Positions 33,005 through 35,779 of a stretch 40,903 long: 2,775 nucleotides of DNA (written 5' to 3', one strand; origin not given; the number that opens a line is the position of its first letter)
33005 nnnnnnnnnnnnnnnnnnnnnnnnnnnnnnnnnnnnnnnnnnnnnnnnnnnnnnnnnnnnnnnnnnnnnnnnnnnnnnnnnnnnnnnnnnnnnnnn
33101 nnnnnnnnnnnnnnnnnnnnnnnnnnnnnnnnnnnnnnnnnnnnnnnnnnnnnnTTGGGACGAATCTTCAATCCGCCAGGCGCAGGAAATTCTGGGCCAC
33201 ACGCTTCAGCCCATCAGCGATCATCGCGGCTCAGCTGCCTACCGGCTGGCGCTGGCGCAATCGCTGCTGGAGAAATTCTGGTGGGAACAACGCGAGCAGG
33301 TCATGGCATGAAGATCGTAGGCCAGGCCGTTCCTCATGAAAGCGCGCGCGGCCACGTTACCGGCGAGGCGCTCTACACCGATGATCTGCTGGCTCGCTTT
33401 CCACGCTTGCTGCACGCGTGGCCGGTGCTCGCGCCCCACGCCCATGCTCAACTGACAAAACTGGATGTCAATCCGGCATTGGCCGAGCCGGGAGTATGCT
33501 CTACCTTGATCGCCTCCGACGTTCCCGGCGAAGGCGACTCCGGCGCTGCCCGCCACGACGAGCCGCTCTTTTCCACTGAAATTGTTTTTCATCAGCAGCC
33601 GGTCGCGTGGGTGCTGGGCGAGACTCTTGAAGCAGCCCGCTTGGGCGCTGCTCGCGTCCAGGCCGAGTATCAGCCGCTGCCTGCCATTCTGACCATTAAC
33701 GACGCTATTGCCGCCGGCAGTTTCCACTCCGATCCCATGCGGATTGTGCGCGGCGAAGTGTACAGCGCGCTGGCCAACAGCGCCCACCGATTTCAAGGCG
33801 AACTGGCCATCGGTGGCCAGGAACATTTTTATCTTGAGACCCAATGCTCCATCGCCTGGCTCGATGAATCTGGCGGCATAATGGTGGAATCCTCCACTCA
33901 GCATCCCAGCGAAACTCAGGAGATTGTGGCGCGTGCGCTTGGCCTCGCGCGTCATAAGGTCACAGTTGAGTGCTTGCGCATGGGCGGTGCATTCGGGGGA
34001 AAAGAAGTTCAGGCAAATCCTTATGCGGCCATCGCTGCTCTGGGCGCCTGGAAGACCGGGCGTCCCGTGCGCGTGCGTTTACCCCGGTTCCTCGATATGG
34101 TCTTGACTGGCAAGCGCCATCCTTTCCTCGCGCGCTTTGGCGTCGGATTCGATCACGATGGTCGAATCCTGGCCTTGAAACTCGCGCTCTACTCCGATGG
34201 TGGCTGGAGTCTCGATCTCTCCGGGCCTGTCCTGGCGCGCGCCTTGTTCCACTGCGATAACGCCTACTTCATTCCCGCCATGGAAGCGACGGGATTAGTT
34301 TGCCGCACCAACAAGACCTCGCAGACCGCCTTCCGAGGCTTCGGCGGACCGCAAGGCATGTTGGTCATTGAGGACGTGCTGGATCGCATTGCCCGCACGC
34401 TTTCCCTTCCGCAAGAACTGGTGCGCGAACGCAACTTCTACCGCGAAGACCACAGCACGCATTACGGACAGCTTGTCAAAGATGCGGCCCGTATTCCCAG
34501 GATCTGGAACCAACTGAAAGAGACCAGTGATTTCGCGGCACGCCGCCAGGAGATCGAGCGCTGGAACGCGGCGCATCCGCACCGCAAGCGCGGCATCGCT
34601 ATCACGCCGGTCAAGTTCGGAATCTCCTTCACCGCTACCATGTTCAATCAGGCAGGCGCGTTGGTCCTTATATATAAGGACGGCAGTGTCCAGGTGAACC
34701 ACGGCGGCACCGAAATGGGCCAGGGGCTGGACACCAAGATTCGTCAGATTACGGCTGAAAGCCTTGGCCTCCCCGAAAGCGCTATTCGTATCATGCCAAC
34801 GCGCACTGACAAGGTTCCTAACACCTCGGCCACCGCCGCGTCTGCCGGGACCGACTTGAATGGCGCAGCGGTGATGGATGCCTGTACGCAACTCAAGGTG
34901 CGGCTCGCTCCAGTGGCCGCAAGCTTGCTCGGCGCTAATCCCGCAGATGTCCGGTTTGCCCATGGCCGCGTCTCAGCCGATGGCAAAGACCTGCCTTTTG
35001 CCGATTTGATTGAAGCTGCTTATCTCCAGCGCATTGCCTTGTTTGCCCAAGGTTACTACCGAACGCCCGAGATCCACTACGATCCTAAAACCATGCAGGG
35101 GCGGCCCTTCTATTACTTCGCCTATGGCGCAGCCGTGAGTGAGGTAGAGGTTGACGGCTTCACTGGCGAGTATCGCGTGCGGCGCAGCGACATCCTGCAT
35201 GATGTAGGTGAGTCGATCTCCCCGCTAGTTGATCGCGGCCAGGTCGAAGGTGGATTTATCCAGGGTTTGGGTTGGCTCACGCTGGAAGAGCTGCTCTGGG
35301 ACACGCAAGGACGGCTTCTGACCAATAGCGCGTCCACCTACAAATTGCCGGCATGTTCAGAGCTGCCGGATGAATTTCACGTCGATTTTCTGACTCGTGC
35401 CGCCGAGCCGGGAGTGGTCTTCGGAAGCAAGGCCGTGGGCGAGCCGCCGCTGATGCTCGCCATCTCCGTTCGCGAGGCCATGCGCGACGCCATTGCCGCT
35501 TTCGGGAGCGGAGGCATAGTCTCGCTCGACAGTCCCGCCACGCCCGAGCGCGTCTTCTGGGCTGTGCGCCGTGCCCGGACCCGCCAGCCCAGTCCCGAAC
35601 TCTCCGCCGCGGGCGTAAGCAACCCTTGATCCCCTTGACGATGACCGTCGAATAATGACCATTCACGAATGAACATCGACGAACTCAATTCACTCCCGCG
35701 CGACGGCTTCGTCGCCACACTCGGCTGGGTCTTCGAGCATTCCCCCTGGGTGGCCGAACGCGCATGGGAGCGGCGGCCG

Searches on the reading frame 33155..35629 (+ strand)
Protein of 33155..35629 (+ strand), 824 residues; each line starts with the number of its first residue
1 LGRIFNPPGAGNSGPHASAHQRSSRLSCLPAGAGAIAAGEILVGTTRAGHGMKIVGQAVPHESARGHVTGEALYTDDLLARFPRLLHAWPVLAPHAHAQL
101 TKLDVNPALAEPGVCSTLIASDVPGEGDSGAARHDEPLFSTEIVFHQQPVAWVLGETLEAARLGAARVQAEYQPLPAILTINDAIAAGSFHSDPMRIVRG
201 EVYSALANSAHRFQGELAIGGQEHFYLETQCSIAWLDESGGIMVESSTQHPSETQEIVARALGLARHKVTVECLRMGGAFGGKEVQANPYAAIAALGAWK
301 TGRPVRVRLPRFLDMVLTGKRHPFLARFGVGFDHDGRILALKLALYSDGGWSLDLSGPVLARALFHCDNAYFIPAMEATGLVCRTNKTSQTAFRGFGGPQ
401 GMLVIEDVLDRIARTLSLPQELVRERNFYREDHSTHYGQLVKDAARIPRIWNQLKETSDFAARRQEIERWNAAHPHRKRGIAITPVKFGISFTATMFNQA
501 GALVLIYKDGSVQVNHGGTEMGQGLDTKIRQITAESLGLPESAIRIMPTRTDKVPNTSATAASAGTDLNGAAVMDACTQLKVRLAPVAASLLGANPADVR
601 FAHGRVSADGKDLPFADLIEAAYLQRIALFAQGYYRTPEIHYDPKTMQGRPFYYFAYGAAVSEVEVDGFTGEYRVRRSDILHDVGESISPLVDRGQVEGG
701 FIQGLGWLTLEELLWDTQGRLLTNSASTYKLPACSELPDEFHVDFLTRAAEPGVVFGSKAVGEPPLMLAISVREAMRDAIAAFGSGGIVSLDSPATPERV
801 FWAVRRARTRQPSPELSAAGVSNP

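Call 9: search_protein_families(library=pfam, proteins=[window:33155-35629:+], max_evalue=0.001)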
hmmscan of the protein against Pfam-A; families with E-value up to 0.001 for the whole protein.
window:33155-35629:+ (824 aa): 3 families
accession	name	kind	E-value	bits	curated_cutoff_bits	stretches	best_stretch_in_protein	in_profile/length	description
PF20256.3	MoCoBD_2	-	4.7e-102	341.7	27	1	453-738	1-283/283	Molybdopterin cofactor-binding domain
PF02738.23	MoCoBD_1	-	1.8e-83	279.8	27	1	195-428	7-244/244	Molybdopterin cofactor-binding domain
PF01315.27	Ald_Xan_dh_C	-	1.1e-17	64.8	31.3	1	69-176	1-110/110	Aldehyde oxidase and xanthine dehydrogenase, a/b hammerhead domain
